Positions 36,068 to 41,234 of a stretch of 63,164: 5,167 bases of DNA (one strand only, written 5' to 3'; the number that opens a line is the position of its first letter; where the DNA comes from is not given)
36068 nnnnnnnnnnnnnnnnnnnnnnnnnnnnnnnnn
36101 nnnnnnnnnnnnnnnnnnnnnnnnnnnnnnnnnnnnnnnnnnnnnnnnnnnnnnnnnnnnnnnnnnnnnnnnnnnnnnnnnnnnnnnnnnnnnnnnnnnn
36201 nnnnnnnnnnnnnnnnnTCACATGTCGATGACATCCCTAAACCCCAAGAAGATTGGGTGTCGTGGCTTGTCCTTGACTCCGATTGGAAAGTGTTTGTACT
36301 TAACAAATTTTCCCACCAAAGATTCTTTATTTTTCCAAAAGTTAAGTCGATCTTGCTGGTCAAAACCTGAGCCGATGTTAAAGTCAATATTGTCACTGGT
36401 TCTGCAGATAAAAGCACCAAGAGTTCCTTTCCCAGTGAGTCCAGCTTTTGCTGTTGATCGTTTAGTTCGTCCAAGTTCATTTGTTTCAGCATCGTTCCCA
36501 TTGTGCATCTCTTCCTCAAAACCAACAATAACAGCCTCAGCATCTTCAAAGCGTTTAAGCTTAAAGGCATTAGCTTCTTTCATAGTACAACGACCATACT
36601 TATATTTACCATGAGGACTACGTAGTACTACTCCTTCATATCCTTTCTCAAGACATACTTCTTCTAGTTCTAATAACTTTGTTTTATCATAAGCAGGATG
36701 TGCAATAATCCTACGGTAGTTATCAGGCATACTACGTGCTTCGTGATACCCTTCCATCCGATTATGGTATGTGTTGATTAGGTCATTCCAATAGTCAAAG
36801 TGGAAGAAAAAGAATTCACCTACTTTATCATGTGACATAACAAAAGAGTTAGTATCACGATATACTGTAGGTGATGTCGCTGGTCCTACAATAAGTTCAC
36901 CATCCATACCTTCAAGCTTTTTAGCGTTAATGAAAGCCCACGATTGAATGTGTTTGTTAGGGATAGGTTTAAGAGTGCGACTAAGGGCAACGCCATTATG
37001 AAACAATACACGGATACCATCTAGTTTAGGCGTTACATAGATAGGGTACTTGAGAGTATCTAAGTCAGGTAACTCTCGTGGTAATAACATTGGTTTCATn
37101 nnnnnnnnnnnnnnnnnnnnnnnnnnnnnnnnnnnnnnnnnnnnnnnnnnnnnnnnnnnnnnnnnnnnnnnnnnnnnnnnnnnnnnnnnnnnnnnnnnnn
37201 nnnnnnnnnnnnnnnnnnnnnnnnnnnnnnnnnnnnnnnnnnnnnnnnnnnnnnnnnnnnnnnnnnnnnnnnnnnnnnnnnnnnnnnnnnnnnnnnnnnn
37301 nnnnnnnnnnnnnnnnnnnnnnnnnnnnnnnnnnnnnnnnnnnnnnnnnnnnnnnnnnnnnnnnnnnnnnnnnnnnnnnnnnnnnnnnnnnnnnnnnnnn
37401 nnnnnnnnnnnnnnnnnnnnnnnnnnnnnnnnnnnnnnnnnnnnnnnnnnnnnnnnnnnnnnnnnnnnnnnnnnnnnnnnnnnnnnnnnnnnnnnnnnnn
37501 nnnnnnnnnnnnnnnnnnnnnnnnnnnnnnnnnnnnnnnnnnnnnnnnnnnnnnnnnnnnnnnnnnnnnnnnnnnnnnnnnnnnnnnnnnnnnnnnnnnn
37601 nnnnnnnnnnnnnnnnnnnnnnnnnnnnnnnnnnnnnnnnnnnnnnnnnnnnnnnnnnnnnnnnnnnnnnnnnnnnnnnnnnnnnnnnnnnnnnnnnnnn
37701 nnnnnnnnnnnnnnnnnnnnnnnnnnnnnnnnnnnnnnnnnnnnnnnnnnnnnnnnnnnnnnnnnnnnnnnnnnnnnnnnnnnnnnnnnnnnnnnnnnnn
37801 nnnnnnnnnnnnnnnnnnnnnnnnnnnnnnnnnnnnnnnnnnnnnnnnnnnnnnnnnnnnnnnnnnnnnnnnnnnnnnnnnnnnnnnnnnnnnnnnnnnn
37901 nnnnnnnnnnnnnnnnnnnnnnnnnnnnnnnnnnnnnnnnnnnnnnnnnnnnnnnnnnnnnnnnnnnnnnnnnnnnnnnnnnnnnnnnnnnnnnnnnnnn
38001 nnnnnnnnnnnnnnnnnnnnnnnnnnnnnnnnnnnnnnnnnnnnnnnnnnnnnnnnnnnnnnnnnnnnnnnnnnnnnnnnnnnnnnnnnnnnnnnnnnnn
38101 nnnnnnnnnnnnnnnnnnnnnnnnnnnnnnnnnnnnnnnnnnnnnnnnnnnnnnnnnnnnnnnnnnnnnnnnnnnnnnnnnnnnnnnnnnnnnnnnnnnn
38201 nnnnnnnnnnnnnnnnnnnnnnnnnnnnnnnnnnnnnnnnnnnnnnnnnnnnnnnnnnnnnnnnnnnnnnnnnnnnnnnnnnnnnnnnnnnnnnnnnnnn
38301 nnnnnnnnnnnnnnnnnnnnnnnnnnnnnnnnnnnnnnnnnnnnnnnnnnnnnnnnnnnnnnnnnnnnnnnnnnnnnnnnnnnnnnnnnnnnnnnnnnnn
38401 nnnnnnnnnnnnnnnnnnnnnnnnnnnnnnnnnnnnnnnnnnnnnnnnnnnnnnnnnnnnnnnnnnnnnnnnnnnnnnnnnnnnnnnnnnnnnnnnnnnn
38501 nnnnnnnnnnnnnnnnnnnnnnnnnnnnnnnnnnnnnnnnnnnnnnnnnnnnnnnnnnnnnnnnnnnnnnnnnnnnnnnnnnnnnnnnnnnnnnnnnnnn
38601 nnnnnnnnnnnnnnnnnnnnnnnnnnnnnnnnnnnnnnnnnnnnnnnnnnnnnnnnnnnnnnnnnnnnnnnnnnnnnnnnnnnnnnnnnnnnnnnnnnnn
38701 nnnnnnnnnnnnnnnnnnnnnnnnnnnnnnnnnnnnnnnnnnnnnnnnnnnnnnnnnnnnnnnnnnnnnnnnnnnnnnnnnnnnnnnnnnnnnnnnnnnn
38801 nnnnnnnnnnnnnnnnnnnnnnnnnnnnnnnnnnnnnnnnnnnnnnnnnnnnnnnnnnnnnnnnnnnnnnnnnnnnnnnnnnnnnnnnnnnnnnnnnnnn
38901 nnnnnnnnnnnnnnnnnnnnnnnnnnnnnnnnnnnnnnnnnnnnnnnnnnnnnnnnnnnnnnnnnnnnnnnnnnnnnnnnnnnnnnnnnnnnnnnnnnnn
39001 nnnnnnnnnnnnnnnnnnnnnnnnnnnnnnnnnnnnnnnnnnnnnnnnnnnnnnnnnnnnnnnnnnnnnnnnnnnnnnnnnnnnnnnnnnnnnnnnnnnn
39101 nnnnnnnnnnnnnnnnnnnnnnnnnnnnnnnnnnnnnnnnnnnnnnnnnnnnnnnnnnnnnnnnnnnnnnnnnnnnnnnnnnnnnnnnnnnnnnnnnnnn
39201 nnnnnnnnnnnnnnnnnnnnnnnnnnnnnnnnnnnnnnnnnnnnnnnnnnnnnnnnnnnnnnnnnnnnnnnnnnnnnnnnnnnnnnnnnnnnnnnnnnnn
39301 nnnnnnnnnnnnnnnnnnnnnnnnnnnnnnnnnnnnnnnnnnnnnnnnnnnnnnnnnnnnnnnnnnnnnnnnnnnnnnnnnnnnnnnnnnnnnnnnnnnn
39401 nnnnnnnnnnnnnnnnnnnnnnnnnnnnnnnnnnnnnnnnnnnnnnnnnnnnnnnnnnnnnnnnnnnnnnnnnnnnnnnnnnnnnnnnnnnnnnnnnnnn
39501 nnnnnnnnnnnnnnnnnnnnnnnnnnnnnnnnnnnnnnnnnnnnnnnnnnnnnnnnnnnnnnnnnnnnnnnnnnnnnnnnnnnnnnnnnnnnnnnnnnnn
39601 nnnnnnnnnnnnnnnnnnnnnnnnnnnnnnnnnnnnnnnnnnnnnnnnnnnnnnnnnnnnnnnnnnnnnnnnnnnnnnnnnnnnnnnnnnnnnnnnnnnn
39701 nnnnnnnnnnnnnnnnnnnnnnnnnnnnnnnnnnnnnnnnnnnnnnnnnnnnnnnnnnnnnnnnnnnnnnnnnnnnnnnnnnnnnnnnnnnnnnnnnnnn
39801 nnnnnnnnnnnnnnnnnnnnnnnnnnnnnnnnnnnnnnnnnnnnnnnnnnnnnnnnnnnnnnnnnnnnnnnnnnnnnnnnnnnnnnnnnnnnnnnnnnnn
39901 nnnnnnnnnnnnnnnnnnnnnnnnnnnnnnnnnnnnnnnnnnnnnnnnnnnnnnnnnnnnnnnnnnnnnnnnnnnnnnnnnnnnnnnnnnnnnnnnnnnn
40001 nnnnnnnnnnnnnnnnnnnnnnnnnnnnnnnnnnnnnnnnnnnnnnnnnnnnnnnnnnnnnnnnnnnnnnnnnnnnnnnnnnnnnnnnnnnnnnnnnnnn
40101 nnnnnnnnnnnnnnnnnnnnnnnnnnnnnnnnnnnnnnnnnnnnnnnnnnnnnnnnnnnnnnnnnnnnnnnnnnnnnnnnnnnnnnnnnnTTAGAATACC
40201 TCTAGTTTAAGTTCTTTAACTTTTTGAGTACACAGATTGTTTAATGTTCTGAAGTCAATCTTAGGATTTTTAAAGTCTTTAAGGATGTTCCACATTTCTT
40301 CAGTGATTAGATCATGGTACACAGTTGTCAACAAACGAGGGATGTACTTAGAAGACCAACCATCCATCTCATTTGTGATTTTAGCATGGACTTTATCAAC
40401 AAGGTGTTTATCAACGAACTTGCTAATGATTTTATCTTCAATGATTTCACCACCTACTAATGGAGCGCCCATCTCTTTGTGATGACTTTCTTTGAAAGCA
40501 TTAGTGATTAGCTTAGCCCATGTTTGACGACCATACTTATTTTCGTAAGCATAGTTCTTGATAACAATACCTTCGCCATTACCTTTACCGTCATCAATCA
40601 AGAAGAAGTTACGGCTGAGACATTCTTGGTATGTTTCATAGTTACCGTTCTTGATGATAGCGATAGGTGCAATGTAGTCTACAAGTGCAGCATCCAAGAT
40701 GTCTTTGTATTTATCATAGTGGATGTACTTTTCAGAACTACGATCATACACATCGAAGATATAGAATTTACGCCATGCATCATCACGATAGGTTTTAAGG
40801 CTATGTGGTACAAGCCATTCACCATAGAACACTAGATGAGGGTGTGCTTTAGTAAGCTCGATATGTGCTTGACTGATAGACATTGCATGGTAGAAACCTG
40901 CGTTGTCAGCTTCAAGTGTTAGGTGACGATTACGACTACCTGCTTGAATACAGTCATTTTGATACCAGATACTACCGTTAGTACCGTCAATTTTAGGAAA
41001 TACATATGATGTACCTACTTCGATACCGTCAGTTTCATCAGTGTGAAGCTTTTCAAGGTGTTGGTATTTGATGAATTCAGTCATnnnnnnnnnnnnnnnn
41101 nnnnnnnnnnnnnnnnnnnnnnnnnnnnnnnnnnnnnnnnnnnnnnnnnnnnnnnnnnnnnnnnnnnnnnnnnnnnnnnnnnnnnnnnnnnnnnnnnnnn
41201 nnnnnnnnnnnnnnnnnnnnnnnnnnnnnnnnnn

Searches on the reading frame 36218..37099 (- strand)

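Call 107: search_protein_families(library=pfam, proteins=[window:36218-37099:-], max_evalue=0.001)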
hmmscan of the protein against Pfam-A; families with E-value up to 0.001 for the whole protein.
window:36218-37099:- (293 aa): 2 families
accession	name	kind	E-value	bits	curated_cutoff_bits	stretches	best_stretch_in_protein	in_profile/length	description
PF14743.12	DNA_ligase_OB_2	-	4.9e-15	55.7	28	1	224-288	7-66/66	DNA ligase OB-like domain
PF01068.26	DNA_ligase_A_M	-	5.3e-08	33.2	26.2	1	18-181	20-203/204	ATP dependent DNA ligase domain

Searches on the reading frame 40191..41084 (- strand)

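Call 107: search_protein_families(library=pfam, proteins=[window:40191-41084:-], max_evalue=0.001)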
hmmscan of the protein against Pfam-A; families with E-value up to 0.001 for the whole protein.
window:40191-41084:- (297 aa): 1 family
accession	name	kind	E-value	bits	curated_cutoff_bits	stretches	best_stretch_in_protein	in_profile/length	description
PF09414.15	RNA_ligase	-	1.1e-18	68.4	27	1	30-192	7-170/171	RNA ligase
